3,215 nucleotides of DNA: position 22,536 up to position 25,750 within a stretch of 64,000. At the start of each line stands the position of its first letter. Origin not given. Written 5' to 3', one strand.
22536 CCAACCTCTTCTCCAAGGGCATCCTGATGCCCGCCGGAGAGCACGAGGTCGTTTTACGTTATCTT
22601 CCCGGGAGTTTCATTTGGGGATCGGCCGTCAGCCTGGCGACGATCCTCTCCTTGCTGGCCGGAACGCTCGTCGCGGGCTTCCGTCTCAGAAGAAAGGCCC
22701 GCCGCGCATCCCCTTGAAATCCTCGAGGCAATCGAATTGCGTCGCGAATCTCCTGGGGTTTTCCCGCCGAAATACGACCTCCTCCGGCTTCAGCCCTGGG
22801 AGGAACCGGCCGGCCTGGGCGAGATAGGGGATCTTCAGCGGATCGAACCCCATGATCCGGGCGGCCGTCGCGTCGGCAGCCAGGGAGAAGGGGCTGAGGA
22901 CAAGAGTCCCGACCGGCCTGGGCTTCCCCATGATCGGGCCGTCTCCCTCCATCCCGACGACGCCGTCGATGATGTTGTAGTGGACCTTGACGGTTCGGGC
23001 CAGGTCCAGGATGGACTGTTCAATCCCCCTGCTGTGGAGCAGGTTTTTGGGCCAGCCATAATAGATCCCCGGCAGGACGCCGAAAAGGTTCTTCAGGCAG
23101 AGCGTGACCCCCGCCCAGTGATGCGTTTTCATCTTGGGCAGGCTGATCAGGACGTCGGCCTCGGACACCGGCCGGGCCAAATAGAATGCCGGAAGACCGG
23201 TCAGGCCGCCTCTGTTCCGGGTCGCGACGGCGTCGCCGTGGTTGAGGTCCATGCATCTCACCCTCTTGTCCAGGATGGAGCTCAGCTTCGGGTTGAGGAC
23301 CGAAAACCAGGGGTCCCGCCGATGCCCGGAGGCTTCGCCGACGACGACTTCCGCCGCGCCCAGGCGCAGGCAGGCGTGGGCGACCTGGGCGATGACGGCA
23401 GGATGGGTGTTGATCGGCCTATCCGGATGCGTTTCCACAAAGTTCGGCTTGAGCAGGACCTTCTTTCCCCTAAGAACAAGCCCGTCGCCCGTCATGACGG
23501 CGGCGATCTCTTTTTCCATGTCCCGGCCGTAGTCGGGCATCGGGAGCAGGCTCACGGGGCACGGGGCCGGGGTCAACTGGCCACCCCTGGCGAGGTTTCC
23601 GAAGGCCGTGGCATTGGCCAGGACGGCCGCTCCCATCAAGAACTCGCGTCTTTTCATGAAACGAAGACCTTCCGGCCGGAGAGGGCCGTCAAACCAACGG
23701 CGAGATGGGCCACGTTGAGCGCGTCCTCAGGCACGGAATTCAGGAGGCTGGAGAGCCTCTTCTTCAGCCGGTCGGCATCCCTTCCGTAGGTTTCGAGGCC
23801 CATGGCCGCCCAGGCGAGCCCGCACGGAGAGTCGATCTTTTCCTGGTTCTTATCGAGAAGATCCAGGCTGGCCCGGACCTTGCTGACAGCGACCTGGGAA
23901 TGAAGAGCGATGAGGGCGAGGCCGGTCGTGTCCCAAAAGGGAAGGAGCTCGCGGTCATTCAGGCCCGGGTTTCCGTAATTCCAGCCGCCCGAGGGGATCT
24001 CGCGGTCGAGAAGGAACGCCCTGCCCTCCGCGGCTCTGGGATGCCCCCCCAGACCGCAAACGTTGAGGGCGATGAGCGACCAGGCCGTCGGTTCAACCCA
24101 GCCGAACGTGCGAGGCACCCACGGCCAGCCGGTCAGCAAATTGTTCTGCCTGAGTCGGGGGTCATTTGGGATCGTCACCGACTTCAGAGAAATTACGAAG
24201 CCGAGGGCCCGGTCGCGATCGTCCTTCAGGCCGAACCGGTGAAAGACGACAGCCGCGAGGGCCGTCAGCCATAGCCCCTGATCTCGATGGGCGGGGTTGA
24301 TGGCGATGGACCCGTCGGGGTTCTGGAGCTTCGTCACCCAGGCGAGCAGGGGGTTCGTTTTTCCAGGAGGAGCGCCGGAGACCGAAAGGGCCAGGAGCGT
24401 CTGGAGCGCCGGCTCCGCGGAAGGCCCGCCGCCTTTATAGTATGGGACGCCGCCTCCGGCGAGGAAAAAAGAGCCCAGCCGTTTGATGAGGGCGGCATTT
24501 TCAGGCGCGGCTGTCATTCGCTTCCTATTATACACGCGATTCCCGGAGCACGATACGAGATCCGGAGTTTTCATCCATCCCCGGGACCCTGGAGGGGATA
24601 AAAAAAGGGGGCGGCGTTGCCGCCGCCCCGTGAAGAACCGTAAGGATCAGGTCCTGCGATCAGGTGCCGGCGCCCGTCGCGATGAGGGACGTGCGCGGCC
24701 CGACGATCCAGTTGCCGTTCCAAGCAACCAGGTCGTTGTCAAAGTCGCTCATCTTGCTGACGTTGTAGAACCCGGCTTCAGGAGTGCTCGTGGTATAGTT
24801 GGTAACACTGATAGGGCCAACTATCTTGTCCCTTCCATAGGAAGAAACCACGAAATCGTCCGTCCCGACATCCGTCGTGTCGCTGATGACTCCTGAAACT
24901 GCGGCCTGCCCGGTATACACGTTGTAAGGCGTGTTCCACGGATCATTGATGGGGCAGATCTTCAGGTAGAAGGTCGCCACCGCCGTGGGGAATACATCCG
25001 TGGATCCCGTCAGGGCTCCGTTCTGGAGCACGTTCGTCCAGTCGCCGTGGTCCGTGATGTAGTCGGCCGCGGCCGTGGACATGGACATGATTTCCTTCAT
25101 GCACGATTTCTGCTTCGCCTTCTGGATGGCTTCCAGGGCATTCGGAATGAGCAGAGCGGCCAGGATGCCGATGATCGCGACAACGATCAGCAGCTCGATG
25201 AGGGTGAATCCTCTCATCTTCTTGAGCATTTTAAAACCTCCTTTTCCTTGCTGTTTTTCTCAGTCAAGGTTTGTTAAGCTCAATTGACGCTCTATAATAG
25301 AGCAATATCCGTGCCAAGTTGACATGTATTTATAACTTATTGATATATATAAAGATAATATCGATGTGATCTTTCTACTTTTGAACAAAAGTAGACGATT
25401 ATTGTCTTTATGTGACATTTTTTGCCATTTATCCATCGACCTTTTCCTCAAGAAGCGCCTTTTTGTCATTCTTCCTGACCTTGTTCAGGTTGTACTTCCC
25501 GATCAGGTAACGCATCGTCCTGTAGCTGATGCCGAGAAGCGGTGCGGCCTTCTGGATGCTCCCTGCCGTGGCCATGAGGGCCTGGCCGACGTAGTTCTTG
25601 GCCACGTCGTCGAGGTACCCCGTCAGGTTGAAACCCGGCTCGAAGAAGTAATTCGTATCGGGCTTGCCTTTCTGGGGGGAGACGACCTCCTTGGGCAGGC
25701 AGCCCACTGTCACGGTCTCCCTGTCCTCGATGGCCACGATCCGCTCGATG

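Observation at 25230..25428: Textbook sigma-54 promoter plus upstream palindrome in front of the pilin gene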

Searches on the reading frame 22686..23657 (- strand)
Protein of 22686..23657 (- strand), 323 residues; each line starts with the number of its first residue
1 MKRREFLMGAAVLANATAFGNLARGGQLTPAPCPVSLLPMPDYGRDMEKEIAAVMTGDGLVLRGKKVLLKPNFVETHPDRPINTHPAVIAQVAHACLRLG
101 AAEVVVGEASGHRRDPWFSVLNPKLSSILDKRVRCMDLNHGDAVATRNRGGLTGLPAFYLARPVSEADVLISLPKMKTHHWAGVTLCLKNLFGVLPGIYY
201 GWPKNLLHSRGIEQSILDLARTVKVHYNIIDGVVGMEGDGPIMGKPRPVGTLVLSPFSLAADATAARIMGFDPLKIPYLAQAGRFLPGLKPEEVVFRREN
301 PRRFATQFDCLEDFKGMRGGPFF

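Call 8: search_protein_families(library=pfam, proteins=[window:22686-23657:-])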
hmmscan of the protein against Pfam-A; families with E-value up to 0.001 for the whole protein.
window:22686-23657:- (323 aa): 1 family
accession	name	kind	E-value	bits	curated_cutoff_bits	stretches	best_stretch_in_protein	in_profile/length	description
PF04015.17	DUF362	-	1.7e-45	156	24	1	67-267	1-200/200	Domain of unknown function (DUF362)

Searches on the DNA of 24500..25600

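Call 37: search_rna_families(source=window, start=24500, end=25600, threshold=evalue, max_evalue=1)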
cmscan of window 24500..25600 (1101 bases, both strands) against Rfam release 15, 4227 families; matches with E-value up to 1: 2.
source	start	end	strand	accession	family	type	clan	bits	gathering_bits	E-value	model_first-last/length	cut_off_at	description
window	24593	24652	-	RF00519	suhB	Gene; sRNA;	CL00108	20.2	41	0.19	1-77/77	no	Makes More Granules Regulator RNA (mmgR)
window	25346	25553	+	RF00022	GcvB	Gene;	-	18.9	42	0.13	1-204/204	no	GcvB RNA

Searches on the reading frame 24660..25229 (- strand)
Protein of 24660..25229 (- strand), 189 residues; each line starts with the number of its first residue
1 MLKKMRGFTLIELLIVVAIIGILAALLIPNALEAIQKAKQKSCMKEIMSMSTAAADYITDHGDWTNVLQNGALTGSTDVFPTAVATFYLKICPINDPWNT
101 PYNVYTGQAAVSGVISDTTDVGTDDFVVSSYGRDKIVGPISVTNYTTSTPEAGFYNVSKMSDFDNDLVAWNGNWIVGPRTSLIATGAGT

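Call 8: search_protein_families(library=pfam, proteins=[window:24660-25229:-])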
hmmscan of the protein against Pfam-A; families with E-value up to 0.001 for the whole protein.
window:24660-25229:- (189 aa): 1 family
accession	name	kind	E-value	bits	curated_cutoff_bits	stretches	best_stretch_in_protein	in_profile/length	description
PF07963.17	N_methyl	-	1.6e-08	34.2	21.2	1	3-27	2-26/27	Prokaryotic N-terminal methylation motif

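Call 9: find_encoding_contigs(protein=window:24660-25229:-, flank=6000, max_places=10)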
Protein window:24660-25229:- (189 aa): no gene with exactly this product is on record in the collection.

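Call 54: search_protein_families(library=ncbifam, proteins=[window:24660-25229:-])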
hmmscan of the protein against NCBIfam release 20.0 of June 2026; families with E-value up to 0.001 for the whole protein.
window:24660-25229:- (189 aa): 10 families
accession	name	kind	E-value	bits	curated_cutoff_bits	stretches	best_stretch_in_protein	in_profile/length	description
TIGR01710.1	typeII_sec_gspG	equivalog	2.1e-15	57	88.85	1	6-106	1-103/134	type II secretion system major pseudopilin GspG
NF041775.1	typeIV_PilA_Myxo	equivalog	1.9e-12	47.6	400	1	4-63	9-68/214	type IV pilin protein PilA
NF007862.0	PRK10574.1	equivalog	2e-09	37.8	138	1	3-66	2-65/145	prepilin peptidase-dependent pilin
NF040999.1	pilin_ComGC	equivalog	6.4e-09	35.9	75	1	6-63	2-59/84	competence type IV pilus major pilin ComGC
TIGR02532.1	IV_pilin_GFxxxE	domain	5.4e-08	32.3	16.3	1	6-27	2-23/24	prepilin-type N-terminal cleavage/methylation domain-containing protein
NF041013.1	T4P_ComGE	equivalog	1.2e-06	28.5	49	1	3-41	1-39/83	competence type IV pilus minor pilin ComGE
TIGR01708.2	typeII_sec_gspH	equivalog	1.7e-06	28.2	80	1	6-32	2-28/169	type II secretion system minor pseudopilin GspH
TIGR02596.1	TIGR02596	subfamily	1.9e-05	24.8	70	1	8-55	1-48/196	Verru_Chthon cassette protein D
NF040982.1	ComGD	equivalog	0.00033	21.1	70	1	6-47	2-43/139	competence type IV pilus minor pilin ComGD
NF007800.0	PRK10506.1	equivalog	0.00055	19.8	158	0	2-26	5-29/163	prepilin peptidase-dependent protein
